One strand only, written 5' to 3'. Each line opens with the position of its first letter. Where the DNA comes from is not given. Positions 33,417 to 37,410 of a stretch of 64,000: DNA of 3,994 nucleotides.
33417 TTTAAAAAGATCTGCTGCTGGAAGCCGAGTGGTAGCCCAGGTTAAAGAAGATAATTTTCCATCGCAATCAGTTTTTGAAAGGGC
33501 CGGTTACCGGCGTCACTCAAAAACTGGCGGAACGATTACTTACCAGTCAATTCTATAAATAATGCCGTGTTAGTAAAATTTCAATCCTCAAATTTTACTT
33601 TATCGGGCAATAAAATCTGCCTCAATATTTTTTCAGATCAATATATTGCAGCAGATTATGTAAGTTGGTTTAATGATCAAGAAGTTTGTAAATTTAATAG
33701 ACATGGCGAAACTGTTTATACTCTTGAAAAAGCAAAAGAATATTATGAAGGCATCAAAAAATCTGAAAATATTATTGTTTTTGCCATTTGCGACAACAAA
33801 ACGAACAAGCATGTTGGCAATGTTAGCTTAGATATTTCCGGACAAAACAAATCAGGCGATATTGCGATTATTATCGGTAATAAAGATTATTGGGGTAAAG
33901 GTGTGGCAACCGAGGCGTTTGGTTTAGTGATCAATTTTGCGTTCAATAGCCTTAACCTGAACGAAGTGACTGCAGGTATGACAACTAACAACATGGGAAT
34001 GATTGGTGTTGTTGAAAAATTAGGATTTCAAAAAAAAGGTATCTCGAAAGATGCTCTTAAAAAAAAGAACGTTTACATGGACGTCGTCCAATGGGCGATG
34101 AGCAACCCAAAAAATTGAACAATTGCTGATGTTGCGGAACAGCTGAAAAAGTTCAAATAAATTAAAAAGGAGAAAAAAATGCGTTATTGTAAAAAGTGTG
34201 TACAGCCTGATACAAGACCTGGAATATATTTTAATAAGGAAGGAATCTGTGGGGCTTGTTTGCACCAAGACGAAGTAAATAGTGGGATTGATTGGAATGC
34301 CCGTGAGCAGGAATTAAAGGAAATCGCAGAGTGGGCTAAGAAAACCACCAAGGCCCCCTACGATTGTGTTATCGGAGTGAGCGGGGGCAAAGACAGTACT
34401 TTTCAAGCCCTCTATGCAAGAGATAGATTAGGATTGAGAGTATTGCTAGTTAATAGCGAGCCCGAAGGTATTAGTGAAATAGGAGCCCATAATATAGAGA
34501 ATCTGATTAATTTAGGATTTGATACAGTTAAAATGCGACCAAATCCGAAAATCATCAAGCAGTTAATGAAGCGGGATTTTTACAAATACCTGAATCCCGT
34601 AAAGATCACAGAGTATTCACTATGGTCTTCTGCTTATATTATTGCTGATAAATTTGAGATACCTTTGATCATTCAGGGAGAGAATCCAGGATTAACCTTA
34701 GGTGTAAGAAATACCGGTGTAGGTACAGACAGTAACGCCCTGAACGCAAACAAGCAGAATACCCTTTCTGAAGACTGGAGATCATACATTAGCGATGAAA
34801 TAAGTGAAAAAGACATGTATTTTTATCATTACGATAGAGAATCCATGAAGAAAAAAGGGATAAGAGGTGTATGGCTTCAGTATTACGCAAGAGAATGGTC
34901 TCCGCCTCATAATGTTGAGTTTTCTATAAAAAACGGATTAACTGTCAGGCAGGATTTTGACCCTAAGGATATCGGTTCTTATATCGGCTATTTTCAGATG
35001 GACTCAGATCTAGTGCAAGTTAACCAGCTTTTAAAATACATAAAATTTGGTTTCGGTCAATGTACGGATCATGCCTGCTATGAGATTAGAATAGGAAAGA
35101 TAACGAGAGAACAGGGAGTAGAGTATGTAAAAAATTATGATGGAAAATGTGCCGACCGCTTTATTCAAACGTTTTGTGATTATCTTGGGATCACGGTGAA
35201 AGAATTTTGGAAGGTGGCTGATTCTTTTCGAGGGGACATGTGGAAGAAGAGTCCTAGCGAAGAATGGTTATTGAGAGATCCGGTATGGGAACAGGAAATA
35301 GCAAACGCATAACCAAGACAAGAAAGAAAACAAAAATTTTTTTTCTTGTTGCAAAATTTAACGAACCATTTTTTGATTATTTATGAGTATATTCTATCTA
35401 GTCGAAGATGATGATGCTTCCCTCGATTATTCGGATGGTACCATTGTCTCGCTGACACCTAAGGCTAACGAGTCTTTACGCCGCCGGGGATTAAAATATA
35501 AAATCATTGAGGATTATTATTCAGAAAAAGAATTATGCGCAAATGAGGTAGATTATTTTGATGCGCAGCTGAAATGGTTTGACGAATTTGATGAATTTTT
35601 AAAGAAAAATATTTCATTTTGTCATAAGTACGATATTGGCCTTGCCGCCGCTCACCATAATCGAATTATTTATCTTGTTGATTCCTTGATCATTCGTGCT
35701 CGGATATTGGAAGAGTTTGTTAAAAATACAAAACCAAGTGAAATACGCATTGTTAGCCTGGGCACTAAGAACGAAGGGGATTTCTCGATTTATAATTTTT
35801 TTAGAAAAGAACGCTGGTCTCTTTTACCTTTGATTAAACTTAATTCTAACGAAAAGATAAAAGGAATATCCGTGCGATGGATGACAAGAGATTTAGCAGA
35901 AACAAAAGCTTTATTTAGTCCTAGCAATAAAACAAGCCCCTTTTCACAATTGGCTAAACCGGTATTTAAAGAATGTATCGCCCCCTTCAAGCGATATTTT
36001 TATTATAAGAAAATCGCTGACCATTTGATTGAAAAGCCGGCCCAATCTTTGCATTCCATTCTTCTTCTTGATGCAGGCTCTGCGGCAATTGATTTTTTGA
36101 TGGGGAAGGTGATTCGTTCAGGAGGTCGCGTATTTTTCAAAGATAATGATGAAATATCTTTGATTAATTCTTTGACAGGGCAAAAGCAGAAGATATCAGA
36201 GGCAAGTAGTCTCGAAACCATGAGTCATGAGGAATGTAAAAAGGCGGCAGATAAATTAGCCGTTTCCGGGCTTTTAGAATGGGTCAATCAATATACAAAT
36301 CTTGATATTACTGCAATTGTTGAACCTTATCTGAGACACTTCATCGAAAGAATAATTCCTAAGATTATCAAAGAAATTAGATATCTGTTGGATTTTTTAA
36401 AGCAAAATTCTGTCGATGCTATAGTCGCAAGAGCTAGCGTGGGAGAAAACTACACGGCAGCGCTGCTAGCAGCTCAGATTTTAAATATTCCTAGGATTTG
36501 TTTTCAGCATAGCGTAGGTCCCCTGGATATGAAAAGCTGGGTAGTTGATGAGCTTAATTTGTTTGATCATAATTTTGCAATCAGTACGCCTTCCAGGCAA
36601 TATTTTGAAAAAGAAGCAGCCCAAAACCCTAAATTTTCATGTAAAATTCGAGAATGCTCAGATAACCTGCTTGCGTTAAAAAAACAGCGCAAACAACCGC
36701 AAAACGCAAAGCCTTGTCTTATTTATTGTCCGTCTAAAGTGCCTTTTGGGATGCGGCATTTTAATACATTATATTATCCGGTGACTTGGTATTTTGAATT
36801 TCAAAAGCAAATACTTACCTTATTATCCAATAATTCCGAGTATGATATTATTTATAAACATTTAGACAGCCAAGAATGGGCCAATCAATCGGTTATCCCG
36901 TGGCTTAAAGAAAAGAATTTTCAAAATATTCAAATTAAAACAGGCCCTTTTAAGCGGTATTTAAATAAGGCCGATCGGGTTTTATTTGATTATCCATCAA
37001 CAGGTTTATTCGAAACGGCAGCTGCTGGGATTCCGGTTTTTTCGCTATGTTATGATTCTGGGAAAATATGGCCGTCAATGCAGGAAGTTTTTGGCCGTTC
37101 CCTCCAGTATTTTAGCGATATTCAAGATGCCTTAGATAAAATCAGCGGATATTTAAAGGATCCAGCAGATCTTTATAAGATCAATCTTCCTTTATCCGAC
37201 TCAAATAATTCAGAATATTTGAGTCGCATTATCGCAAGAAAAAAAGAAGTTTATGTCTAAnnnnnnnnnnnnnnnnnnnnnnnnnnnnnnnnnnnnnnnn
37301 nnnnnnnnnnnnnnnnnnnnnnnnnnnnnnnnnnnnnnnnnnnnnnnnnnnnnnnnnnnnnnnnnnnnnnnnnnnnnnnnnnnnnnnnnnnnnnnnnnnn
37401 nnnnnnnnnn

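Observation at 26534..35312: Complete pseudaminic acid pathway with a PseA-type amidotransferase, interleaved with the phosphonate genes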

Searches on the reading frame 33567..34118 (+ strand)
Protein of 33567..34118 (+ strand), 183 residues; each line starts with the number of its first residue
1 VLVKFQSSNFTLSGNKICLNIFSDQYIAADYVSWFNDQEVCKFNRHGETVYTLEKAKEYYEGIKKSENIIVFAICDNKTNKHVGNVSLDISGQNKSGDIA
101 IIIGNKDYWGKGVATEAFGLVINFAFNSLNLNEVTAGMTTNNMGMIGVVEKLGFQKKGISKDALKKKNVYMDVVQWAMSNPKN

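Call 3: search_protein_families(library=ncbifam, proteins=[window:33567-34118:+], max_evalue=0.00001)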
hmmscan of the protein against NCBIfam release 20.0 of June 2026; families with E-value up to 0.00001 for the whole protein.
window:33567-34118:+ (183 aa): 5 families
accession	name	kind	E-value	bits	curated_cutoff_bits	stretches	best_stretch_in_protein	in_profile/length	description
NF033693.0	AAC_6p_Ie_fam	exception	1.4e-07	31.9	340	1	14-155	5-154/179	AAC(6')-Ie family aminoglycoside N-acetyltransferase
NF000485.1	TlmB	exception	3.5e-07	29.8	625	1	31-160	22-147/292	bleomycin family antibiotic N-acetyltransferase TlmB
NF000507.1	AAC_6p_Ie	exception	5.2e-07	29.8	450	0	14-155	5-154/201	aminoglycoside N-acetyltransferase AAC(6')-Ie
NF011709.0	PRK15130.1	equivalog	7.9e-07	29.1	218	1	81-163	67-149/186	spermidine N1-acetyltransferase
TIGR03585.1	PseH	equivalog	1.8e-06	28.1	93.1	1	33-175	16-154/156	UDP-4-amino-4,6-dideoxy-N-acetyl-beta-L-altrosamine N-acetyltransferase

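Call 9: search_protein_families(library=pfam, proteins=[window:33567-34118:+], max_evalue=0.001)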
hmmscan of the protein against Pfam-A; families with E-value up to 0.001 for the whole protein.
window:33567-34118:+ (183 aa): 4 families
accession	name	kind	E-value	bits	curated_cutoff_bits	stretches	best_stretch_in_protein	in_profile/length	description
PF13302.13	Acetyltransf_3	-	1.1e-23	84.9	25.4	1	28-155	12-138/138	Acetyltransferase (GNAT) domain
PF13420.13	Acetyltransf_4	-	7.6e-11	42.7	24.3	1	29-173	10-153/155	Acetyltransferase (GNAT) domain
PF00583.31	Acetyltransf_1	-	3.4e-08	34.2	20.7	1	39-154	9-116/116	Acetyltransferase (GNAT) family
PF13523.12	Acetyltransf_8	-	1.7e-05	24.9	27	1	96-158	77-141/145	Acetyltransferase (GNAT) domain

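Call 40: search_solved_structures(query=window:33567-34118:+, max_evalue=0.01)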
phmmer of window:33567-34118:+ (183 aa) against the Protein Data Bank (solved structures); distinct sequences matched with E-value up to 0.01: 34.
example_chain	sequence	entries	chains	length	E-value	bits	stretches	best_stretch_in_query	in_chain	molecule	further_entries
6erd_A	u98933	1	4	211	6.8e-14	55.2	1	30-176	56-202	Aminoglycoside N6'-acetyltransferase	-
8q6u_A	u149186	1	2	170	2.6e-13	53.3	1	31-176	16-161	Aminoglycoside N6'-acetyltransferase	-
8fv0_C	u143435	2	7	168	2.8e-07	33.6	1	79-174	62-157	Diamine N-acetyltransferase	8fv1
5ix3_A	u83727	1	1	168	3.9e-07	33.1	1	79-174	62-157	Diamine N-acetyltransferase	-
1nsl_A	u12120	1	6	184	7.7e-07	32.2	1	90-178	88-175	Probable acetyltransferase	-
3tth_A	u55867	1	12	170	8.6e-07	32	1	72-174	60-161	Spermidine N1-acetyltransferase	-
4qc6_A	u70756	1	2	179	1e-06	31.8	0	102-155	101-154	Bifunctional AAC/APH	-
9iy3_A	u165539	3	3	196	1.9e-06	30.9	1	12-163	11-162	GCN5-related N-acetyltransferase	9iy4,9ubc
3eo4_A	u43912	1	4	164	4.4e-06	29.7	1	55-157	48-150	Uncharacterized protein MJ1062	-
3fbu_A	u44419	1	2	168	1.2e-05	28.3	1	35-177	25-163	Acetyltransferase, GNAT family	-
7kpp_A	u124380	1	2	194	2.3e-05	27.4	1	107-156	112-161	Acetyltransferase PA3944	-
6edd_A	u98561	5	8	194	2.4e-05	27.3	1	107-156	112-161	Acetyltransferase PA3944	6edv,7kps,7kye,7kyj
3igr_A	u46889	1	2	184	3.3e-05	26.9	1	69-171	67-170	Ribosomal-protein-S5-alanine N-acetyltransferase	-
2vi7_A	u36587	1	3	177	5e-05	26.3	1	82-177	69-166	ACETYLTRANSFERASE PA1377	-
6vfm_A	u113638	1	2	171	7.6e-05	25.7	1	77-174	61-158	Spermidine N1-acetyltransferase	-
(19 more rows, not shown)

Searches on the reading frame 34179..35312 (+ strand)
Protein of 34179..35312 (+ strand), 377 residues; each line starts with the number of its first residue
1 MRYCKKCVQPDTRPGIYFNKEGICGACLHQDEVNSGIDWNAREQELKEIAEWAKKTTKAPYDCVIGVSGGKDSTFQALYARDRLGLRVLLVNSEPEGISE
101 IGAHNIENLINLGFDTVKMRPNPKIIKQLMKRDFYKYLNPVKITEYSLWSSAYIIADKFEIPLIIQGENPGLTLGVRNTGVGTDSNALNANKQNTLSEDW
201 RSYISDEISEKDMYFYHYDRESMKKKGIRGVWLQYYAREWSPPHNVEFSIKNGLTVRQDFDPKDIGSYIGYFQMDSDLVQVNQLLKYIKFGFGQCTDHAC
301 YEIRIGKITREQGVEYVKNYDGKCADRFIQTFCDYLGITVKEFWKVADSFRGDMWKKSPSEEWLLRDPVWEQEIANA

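Call 3: search_protein_families(library=ncbifam, proteins=[window:34179-35312:+], max_evalue=0.00001)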
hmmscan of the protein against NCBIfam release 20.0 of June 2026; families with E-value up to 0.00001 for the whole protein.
window:34179-35312:+ (377 aa): 1 family
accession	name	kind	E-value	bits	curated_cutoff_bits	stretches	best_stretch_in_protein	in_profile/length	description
TIGR03573.1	WbuX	subfamily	1.5e-104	350.1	203.2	1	1-347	1-343/344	N-acetyl sugar amidotransferase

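Call 9: search_protein_families(library=pfam, proteins=[window:34179-35312:+], max_evalue=0.001)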
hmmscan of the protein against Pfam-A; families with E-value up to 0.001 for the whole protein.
window:34179-35312:+ (377 aa): 0 families

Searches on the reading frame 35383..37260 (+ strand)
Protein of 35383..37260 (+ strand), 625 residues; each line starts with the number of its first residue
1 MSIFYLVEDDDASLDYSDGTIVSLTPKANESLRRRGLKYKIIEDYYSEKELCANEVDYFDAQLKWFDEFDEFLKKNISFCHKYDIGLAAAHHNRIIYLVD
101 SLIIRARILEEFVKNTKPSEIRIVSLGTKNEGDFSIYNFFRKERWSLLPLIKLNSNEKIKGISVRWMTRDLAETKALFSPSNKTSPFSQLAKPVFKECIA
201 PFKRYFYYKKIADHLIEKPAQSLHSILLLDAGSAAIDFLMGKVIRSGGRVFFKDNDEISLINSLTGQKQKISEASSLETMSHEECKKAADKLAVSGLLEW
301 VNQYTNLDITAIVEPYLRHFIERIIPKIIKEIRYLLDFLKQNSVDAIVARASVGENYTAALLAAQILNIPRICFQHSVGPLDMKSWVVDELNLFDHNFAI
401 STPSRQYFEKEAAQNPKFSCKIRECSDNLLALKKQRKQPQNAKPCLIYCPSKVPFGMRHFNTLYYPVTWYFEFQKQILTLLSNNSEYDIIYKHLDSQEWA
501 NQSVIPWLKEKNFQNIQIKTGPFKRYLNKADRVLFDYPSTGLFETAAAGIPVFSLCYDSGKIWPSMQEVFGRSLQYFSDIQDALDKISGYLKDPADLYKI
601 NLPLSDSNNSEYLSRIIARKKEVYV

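Call 3: search_protein_families(library=ncbifam, proteins=[window:35383-37260:+], max_evalue=0.00001)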
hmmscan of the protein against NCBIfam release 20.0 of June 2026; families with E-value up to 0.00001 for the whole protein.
window:35383-37260:+ (625 aa): 0 families

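Call 9: search_protein_families(library=pfam, proteins=[window:35383-37260:+], max_evalue=0.001)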
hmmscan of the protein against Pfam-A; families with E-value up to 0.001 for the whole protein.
window:35383-37260:+ (625 aa): 1 family
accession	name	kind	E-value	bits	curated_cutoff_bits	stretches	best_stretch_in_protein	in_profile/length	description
PF13524.12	Glyco_trans_1_2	-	5.6e-05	23.6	25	1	532-597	57-118/144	Glycosyl transferase-like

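Call 71: find_homologous_proteins(query=window:35383-37260:+, max_evalue=0.00001)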
Query window:35383-37260:+ (625 aa): 6 proteins with E <= 0.00001 among 8000 candidates.
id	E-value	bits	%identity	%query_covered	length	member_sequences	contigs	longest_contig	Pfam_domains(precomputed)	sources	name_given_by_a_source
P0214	0.0e+0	1424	100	100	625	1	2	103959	PF27859.1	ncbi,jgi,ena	-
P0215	4.8e-137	476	38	97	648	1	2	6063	-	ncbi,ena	-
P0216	4.4e-121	424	36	99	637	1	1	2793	-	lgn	-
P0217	2.6e-118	414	36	98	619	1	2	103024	-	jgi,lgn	jgi:hypothetical protein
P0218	3.6e-108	381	33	98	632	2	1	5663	PF27859.1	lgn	-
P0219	1.7e-68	250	29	95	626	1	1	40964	-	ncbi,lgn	-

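Call 85: predict_structure(alignment_id=A2)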
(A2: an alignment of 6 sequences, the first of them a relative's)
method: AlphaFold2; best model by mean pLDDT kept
length: 625 residues; sequences in the alignment: 6
mean_pLDDT: 78.8   pTM: 0.80
mean pLDDT of the five models: 78.8, 74.6, 74.2, 68.6, 55.3
residues with pLDDT >= 90: 176; 70-90: 299; 50-70: 80; < 50: 70
segments of 3 or more residues with pLDDT < 50: 170-203, 212-221, 263-268, 272-277, 454-456, 620-625
pLDDT, mean of each block of 10 residues (from residue 1): 85 88 89 92 86 82 92 94 90 86 88 90 75 72 70 73 69 35 40 45 48 46 74 68 71 75 49 49 89 87 86 91 90 89 87 74 92 77 82 88 90 81 86 69 89 58 70 92 94 79 88 92 85 89 91 89 88 90 96 95 79 69 34
secondary structure, 60 per line:
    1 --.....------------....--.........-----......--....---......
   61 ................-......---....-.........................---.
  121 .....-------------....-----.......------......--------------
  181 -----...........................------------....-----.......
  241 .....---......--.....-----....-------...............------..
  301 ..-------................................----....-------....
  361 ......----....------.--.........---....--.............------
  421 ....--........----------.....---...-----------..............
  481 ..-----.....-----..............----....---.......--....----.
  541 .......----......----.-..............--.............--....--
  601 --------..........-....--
elements in order: E3-7 E20-23 H26-34 H42-45 H48-51 H55-76 H78-83 H87-90 H92-116 E120-125 H139-142 H148-154 E161-166 H186-212 E225-228 H234-245 E249-254 E257-261 E267-270 H278-292 H299-302 H310-341 E346-349 H357-366 E371-374 H384-392 E396-399 H402-414 E421-424 H427-434 E445-449 H467-482 E488-492 H498-511 E516-519 H523-529 E532-535 H540-547 E552-557 H564-573 E574-577 H580-592 H595-598 H609-618 H620-623

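Call 87: fold_search(model_id=the predicted structure, library=pdb)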
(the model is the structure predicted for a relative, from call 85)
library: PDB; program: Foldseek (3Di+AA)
matches with E <= 10: 1092; with E <= 0.001: 93
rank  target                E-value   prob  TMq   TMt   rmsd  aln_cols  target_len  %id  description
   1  6jak_A                3.2e-07  1.00  0.32  0.41  10.2       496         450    9  OtsA apo structure (released 2019-12-04)
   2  5n80                  6.8e-07  1.00  0.31  0.48  11.0       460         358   11  glycosyltransferase LPS biosynthesis in complex with UDP (released 2018-03-14)
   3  3mbo_C                1.0e-06  1.00  0.31  0.47   9.3       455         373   12  Crystal Structure of the Glycosyltransferase BaBshA bound with UDP and L-malate (released 2010-09-29)
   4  3mbo_B                1.1e-06  1.00  0.32  0.48   9.2       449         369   12  Crystal Structure of the Glycosyltransferase BaBshA bound with UDP and L-malate (released 2010-09-29)
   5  5enz_B                1.2e-06  1.00  0.33  0.52   5.5       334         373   16  S. aureus MnaA-UDP co-structure (released 2016-04-27)
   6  5n7z                  1.6e-06  1.00  0.32  0.48  11.0       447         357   12  glycosyltransferase in LPS biosynthesis (released 2018-03-14)
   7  3mbo_G                1.9e-06  1.00  0.33  0.51   9.5       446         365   12  Crystal Structure of the Glycosyltransferase BaBshA bound with UDP and L-malate (released 2010-09-29)
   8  8qoy                  1.9e-06  1.00  0.30  0.20  25.6       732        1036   10  Capsular polysaccharide synthesis multienzyme of Actinobacillus Pleuropneumoniae serotype 3 (released 2024-07-03)
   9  4nes                  2.2e-06  1.00  0.34  0.54   5.4       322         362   14  Crystal structure of Methanocaldococcus jannaschii UDP-GlcNAc 2-epimerase in complex with UDP-GlcNAc and UDP (released 2014-04-23)
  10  3dzc_A                2.4e-06  1.00  0.35  0.53  12.2       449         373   16  2.35 Angstrom resolution structure of WecB (VC0917), a UDP-N-acetylglucosamine 2-epimerase from Vibrio cholerae. (released 2008-08-12)
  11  1v4v_A                3.6e-06  1.00  0.30  0.45   7.2       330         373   16  Crystal Structure Of UDP-N-Acetylglucosamine 2-Epimerase From Thermus Thermophilus HB8 (released 2003-12-02)
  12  3d0r_A                3.8e-06  1.00  0.29  0.43  10.7       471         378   12  Crystal structure of calG3 from Micromonospora echinospora determined in space group P2(1) (released 2008-06-24)
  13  3oth_A                3.8e-06  1.00  0.30  0.43  12.0       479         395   13  Crystal Structure of CalG1, Calicheamicin Glycostyltransferase, TDP and calicheamicin alpha3I bound form (released 2010-12-15)
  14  3mbo_F                4.8e-06  1.00  0.32  0.49   8.8       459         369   12  Crystal Structure of the Glycosyltransferase BaBshA bound with UDP and L-malate (released 2010-09-29)
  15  7d1i_A                4.8e-06  1.00  0.31  0.50   7.9       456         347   12  Crystal structure of acinetobacter baumannii MurG (released 2021-07-14)
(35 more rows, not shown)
